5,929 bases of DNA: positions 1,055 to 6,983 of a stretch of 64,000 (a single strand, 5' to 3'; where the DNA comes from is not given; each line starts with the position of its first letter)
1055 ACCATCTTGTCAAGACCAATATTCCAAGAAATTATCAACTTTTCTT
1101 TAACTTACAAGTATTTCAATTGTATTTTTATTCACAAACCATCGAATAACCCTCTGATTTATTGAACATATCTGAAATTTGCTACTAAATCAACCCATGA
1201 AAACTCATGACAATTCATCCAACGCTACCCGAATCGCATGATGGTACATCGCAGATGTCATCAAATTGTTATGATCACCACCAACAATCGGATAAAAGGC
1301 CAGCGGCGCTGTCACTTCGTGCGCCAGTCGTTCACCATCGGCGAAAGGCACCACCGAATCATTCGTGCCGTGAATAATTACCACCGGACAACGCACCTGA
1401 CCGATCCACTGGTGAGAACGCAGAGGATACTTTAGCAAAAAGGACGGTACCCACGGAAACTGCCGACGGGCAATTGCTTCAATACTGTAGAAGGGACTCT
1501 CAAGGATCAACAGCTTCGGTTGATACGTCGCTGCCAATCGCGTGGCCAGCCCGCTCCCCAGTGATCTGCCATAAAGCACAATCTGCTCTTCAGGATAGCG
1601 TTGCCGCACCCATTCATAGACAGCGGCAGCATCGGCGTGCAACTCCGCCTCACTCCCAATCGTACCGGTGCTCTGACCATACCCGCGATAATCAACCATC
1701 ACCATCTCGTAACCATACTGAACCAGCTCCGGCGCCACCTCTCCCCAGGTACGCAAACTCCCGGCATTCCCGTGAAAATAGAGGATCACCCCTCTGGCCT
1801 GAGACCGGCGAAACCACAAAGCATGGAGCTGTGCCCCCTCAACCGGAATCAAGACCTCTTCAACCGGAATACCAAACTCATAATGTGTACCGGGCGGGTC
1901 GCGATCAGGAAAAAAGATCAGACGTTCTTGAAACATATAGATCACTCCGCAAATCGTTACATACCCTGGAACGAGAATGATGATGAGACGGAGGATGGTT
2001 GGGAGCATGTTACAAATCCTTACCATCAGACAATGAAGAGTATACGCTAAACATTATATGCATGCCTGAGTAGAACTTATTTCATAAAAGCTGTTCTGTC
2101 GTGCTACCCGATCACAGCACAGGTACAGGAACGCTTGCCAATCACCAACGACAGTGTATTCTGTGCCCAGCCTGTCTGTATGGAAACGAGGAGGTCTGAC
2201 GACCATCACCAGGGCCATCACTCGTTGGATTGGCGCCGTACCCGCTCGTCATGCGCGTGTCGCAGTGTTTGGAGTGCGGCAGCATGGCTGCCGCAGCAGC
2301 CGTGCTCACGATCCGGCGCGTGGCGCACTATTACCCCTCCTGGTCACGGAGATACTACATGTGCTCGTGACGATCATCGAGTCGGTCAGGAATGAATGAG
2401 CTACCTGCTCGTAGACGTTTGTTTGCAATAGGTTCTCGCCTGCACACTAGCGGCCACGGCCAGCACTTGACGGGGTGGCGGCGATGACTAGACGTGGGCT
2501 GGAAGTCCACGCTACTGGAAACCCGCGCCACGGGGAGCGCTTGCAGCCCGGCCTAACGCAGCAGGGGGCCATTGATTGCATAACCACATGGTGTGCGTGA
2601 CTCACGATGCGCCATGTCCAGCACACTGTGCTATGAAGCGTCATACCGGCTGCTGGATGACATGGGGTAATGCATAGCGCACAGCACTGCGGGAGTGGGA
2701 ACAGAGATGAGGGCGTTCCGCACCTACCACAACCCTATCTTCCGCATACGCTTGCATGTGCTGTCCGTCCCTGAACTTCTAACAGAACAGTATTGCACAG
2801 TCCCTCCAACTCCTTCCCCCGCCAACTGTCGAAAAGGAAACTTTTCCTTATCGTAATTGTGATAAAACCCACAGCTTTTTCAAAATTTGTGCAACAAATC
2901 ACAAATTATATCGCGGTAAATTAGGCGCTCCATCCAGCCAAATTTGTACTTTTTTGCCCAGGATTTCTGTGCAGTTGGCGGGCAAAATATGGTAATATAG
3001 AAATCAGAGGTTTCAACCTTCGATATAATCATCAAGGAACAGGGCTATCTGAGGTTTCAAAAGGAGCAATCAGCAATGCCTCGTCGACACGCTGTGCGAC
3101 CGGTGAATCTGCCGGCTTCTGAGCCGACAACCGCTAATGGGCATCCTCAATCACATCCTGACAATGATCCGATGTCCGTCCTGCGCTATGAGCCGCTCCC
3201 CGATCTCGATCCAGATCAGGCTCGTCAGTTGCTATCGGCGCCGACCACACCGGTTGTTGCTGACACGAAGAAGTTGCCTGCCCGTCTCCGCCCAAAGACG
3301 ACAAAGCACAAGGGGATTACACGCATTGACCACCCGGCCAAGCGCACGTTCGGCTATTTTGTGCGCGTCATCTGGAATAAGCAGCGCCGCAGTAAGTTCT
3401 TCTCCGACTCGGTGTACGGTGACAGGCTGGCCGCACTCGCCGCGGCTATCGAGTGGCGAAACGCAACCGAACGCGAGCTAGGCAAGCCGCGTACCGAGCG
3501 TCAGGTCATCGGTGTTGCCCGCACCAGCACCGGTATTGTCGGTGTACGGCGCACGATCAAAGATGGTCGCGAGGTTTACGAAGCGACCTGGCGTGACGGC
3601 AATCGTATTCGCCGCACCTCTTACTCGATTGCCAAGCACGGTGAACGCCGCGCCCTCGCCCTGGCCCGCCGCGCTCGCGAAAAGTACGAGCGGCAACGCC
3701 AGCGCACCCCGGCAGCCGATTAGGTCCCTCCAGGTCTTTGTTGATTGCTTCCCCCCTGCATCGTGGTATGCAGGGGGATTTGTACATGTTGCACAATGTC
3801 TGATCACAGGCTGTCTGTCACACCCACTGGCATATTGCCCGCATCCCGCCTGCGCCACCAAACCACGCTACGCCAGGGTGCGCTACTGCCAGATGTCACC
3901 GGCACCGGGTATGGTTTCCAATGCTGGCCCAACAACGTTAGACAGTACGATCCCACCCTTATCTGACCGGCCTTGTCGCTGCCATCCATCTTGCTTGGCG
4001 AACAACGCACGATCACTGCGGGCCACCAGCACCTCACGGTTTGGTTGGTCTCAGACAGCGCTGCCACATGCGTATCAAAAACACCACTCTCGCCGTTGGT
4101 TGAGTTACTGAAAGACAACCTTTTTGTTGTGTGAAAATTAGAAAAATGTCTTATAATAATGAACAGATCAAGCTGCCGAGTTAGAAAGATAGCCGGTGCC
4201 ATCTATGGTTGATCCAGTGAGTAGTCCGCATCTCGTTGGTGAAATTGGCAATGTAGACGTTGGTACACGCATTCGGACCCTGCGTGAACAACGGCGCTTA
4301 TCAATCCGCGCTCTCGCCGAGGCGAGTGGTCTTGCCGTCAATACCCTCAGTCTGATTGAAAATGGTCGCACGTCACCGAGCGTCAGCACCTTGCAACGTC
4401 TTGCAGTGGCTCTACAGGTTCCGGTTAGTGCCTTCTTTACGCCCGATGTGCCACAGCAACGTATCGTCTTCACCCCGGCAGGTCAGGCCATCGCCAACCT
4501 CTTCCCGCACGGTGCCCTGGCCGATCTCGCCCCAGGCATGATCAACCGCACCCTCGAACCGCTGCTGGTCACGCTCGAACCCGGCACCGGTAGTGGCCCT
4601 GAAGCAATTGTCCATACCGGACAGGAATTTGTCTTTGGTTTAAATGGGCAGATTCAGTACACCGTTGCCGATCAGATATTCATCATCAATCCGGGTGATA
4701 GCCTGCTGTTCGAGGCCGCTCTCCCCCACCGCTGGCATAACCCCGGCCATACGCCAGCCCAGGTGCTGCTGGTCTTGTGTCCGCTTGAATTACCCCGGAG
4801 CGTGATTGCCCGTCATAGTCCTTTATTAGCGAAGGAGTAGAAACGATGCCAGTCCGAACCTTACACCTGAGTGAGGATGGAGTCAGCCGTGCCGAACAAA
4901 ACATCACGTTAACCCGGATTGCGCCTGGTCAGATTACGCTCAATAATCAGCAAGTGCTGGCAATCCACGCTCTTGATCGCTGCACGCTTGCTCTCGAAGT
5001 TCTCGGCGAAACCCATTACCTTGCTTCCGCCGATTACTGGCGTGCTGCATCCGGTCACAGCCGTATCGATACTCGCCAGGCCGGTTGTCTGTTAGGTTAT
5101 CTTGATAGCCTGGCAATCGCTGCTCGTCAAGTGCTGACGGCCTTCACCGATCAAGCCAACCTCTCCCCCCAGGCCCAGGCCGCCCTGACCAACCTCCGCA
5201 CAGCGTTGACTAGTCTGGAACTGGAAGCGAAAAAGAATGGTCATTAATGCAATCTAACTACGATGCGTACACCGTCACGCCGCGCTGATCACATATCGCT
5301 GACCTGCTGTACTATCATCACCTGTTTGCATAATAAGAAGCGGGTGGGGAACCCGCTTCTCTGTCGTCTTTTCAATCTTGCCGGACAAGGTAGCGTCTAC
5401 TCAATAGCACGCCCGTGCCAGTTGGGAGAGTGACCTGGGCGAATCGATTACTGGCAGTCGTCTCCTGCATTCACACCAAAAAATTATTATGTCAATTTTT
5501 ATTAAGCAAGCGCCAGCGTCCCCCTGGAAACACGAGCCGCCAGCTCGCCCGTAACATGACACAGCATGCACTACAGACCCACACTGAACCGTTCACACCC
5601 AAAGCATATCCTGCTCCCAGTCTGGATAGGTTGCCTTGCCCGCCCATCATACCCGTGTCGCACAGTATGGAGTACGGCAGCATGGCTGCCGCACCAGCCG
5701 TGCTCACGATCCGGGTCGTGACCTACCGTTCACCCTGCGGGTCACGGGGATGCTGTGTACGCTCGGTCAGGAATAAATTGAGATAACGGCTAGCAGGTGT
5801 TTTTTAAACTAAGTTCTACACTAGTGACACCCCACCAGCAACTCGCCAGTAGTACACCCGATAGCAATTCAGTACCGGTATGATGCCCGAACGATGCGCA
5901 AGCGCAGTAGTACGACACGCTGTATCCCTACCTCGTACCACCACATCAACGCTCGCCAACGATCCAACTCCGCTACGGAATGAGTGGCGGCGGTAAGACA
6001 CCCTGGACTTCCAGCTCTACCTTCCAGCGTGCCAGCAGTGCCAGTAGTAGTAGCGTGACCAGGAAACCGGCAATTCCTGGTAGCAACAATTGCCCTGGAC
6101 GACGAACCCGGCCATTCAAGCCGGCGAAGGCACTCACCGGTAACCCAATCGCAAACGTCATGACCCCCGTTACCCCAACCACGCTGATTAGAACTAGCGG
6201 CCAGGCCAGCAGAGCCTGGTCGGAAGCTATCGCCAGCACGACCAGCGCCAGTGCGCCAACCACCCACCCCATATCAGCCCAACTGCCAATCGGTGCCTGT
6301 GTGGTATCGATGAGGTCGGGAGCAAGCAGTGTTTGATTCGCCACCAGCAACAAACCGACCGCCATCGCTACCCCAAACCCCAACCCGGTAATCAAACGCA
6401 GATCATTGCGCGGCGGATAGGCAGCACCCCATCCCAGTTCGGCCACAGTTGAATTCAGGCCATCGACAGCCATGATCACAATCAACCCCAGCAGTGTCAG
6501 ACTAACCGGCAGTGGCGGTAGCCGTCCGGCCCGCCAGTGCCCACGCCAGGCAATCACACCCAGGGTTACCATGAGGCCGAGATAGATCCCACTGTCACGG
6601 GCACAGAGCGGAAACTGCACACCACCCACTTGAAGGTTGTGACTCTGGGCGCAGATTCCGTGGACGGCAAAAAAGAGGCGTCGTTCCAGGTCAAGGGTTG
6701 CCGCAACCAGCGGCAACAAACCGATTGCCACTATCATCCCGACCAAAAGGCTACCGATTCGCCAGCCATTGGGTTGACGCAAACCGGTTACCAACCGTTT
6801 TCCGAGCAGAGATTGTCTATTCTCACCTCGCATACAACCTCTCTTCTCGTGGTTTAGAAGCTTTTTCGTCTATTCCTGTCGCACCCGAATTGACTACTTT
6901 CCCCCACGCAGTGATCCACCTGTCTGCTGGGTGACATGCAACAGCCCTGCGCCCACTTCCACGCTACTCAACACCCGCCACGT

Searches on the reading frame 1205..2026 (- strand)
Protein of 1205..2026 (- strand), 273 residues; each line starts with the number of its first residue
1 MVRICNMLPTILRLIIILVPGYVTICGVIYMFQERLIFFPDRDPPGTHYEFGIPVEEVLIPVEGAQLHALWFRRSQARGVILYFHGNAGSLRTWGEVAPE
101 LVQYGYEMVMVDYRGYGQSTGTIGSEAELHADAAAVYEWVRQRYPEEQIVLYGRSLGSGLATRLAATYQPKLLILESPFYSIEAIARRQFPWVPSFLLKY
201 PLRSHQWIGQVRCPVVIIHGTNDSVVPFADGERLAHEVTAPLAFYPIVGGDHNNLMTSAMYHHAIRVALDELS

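Call 20: search_protein_families(library=pfam, proteins=[window:1205-2026:-], max_evalue=0.01)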
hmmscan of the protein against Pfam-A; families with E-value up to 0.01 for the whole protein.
window:1205-2026:- (273 aa): 13 families
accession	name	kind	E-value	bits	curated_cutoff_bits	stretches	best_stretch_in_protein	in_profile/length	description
PF12146.15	Hydrolase_4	-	1.9e-24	86.8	27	1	76-203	2-132/239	Serine aminopeptidase, S33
PF00561.26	Abhydrolase_1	-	1.4e-22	81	25.8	1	80-202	2-129/245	alpha/beta hydrolase fold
PF02129.25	Peptidase_S15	-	1.9e-10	41.3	23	1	95-172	39-120/262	X-Pro dipeptidyl-peptidase (S15 family)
PF12697.13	Abhydrolase_6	-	5.4e-07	30.9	26.3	1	81-198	1-113/217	Alpha/beta hydrolase family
PF20434.5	BD-FAE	-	7.6e-06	26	26.8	0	206-236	183-213/215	BD-FAE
PF20408.4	Abhydrolase_11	-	4.6e-05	23.7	27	1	128-253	59-166/193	Alpha/beta hydrolase domain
PF03583.20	LIP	-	8.8e-05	22.4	23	0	101-171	22-94/286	Secretory lipase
PF12695.13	Abhydrolase_5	-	0.00047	20.4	27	0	196-254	86-142/164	Alpha/beta hydrolase family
PF07859.19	Abhydrolase_3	-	0.0015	18.7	25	1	83-178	3-108/210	alpha/beta hydrolase fold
PF02230.22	Abhydrolase_2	-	0.003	17.9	23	0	210-236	154-180/217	Phospholipase/Carboxylesterase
PF00326.27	Peptidase_S9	-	0.0035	17.3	22.6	0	129-238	44-170/213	Prolyl oligopeptidase family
PF01738.24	DLH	-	0.0074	16.3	21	0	127-240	75-171/217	Dienelactone hydrolase family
PF10503.15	Esterase_PHB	-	0.0088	15.7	23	0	112-169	63-119/219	Esterase PHB depolymerase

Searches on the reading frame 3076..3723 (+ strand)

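Call 20: search_protein_families(library=pfam, proteins=[window:3076-3723:+], max_evalue=0.01)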
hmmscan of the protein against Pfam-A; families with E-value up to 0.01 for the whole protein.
window:3076-3723:+ (215 aa): 1 family
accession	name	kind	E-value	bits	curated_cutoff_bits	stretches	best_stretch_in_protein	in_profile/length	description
PF00847.26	AP2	-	4.1e-10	40.3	33.3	1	152-206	1-53/54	AP2 domain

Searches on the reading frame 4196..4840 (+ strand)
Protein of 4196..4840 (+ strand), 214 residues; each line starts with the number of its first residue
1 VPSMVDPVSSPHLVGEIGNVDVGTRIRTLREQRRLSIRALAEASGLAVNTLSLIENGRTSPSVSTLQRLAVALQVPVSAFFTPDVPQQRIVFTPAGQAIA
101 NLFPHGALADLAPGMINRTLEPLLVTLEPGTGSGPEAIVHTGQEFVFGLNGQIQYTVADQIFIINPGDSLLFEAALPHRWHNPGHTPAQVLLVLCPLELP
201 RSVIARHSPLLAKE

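Call 20: search_protein_families(library=pfam, proteins=[window:4196-4840:+], max_evalue=0.01)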
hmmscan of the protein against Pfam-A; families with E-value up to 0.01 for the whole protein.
window:4196-4840:+ (214 aa): 6 families
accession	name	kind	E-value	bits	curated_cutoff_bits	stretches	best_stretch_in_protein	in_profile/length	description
PF07883.17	Cupin_2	-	3.5e-17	62.3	27.2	1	124-193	2-69/70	Cupin domain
PF01381.28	HTH_3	-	7.3e-15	55.2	23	1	26-78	1-53/55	Helix-turn-helix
PF13560.12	HTH_31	-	1.7e-13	51.1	27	1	22-77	2-58/64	Helix-turn-helix domain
PF13443.12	HTH_26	-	4.6e-07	30.4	22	1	25-77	1-54/63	Cro/C1-type HTH DNA-binding domain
PF12844.13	HTH_19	-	9.5e-07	29.1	30.2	1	23-76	1-54/64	Helix-turn-helix domain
PF13413.12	HTH_25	-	0.0036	17.5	24.6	1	26-59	2-35/62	Helix-turn-helix domain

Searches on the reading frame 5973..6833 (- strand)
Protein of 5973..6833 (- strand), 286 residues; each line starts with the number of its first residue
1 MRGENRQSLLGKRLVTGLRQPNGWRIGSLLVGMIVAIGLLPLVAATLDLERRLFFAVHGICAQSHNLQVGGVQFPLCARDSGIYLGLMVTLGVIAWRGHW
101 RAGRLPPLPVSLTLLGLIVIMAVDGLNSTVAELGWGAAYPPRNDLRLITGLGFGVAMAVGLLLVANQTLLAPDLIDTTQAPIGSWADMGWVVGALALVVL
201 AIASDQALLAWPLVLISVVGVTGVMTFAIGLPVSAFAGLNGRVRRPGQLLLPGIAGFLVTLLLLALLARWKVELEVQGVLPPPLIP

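Call 20: search_protein_families(library=pfam, proteins=[window:5973-6833:-], max_evalue=0.01)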
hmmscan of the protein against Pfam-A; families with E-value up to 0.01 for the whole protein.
window:5973-6833:- (286 aa): 1 family
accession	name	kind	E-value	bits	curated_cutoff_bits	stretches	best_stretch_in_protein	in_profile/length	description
PF09858.14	DUF2085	-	1.9e-19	70.3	25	1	62-158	2-88/90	Predicted membrane protein (DUF2085)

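Call 70: find_homologous_proteins(query=window:5973-6833:-, max_evalue=1e-20)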
Query window:5973-6833:- (286 aa): 44 proteins with E <= 1e-20 among 8000 candidates.
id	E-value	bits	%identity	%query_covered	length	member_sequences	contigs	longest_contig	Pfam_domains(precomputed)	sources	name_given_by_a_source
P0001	1.1e-163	562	93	100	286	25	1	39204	PF09858.15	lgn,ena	-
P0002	1.5e-158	545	92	100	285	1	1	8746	PF09858.15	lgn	-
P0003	2.7e-120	419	80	86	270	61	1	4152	PF09858.15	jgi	-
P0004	1.5e-118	414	80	86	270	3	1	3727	PF09858.15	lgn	-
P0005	2.2e-118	413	80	86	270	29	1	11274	PF09858.15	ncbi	-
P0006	3.9e-115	402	73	95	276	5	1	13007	PF09858.15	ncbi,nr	ncbi:MAG: DUF2085 domain-containing protein [Chloroflexus sp.]|nr:DUF2085 domain-containing protein 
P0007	3.7e-113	396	72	92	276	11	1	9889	PF09858.15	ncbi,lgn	-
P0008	3.2e-112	393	72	92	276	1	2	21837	PF09858.15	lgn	-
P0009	5.0e-112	392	73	92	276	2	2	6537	PF09858.15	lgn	-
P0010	1.1e-111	391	73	90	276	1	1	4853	PF09858.15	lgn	-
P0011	2.9e-111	390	72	92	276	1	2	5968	PF09858.15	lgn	-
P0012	1.2e-110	388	73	90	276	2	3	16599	PF09858.15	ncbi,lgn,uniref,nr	ncbi:DUF2085 domain-containing protein [Chloroflexus sp.]|uniref:DUF2085 domain-containing protein n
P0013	4.6e-107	376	72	84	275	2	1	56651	PF09858.15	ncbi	-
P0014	1.2e-105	371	73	85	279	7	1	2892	PF09858.15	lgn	-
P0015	1.1e-103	365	71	86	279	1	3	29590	PF09858.15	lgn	-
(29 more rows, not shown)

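Call 71: find_encoding_contigs(protein=P0001, flank=8000, max_places=3)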
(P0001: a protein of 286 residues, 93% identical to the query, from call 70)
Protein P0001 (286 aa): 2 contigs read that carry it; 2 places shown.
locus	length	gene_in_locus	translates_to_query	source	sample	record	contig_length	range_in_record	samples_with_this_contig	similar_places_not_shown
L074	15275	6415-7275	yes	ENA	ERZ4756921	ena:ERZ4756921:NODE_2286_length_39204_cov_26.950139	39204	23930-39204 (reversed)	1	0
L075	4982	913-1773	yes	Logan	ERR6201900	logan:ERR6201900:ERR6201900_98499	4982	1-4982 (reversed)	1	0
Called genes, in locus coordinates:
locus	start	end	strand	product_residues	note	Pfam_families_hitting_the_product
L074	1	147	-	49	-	?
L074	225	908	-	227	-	PF00702:Hydrolase, PF12710:HAD, PF13419:HAD_2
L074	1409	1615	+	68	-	-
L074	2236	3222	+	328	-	PF00583:Acetyltransf_1, PF13508:Acetyltransf_7 (weak)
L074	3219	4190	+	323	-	PF00583:Acetyltransf_1, PF13508:Acetyltransf_7 (weak), PF13673:Acetyltransf_10 (faint), PF13302:Acetyltransf_3 (weak), PF00583:Acetyltransf_1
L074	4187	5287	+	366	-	PF03417:AAT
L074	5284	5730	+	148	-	PF01451:LMWPc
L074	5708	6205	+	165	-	PF00149:Metallophos (faint), PF12850:Metallophos_2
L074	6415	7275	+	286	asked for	PF09858:DUF2085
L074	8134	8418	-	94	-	-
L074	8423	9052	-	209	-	PF12844:HTH_19 (weak), PF13443:HTH_26, PF13560:HTH_31, PF01381:HTH_3, PF07883:Cupin_2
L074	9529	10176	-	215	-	PF00847:AP2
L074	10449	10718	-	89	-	-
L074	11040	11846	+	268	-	PF02129:Peptidase_S15, PF00561:Abhydrolase_1, PF12146:Hydrolase_4, PF12697:Abhydrolase_6 (weak), PF20408:Abhydrolase_11 (weak), PF20434:BD-FAE (faint)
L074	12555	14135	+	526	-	PF04984:Phage_sheath_1, PF17482:Phage_sheath_1C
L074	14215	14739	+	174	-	PF06841:Phage_T4_gp19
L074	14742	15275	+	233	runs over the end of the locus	PF12322:T4_baseplate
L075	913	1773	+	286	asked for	PF09858:DUF2085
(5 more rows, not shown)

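Call 72: find_encoding_contigs(protein=P0005, flank=8000, max_places=3)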
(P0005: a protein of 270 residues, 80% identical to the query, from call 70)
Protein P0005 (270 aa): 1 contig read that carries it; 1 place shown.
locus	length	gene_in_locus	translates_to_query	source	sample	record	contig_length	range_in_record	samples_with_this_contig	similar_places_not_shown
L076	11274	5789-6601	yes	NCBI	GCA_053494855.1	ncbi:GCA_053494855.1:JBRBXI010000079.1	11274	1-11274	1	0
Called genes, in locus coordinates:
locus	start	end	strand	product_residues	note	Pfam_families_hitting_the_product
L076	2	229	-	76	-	?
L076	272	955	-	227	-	PF00702:Hydrolase, PF12710:HAD, PF13419:HAD_2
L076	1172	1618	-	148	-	-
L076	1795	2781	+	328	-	PF13302:Acetyltransf_3 (weak), PF00583:Acetyltransf_1, PF13508:Acetyltransf_7 (weak)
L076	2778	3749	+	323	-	PF00583:Acetyltransf_1, PF13673:Acetyltransf_10 (faint), PF13508:Acetyltransf_7, PF13302:Acetyltransf_3 (weak), PF00583:Acetyltransf_1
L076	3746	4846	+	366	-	PF03417:AAT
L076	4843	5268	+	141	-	PF01451:LMWPc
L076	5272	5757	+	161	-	PF12850:Metallophos_2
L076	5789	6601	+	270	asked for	PF09858:DUF2085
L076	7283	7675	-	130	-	-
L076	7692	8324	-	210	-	PF01381:HTH_3, PF12844:HTH_19 (weak), PF13443:HTH_26, PF13560:HTH_31, PF07883:Cupin_2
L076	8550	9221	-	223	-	PF00847:AP2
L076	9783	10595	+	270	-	PF02129:Peptidase_S15, PF00561:Abhydrolase_1, PF12146:Hydrolase_4, PF20408:Abhydrolase_11 (weak), PF20434:BD-FAE (faint), PF12697:Abhydrolase_6 (weak)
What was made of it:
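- Tried and rejected: The same genes are syntenic in L074 and in the ~80% relative L076, so they are ancestral (calls 71, 72).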
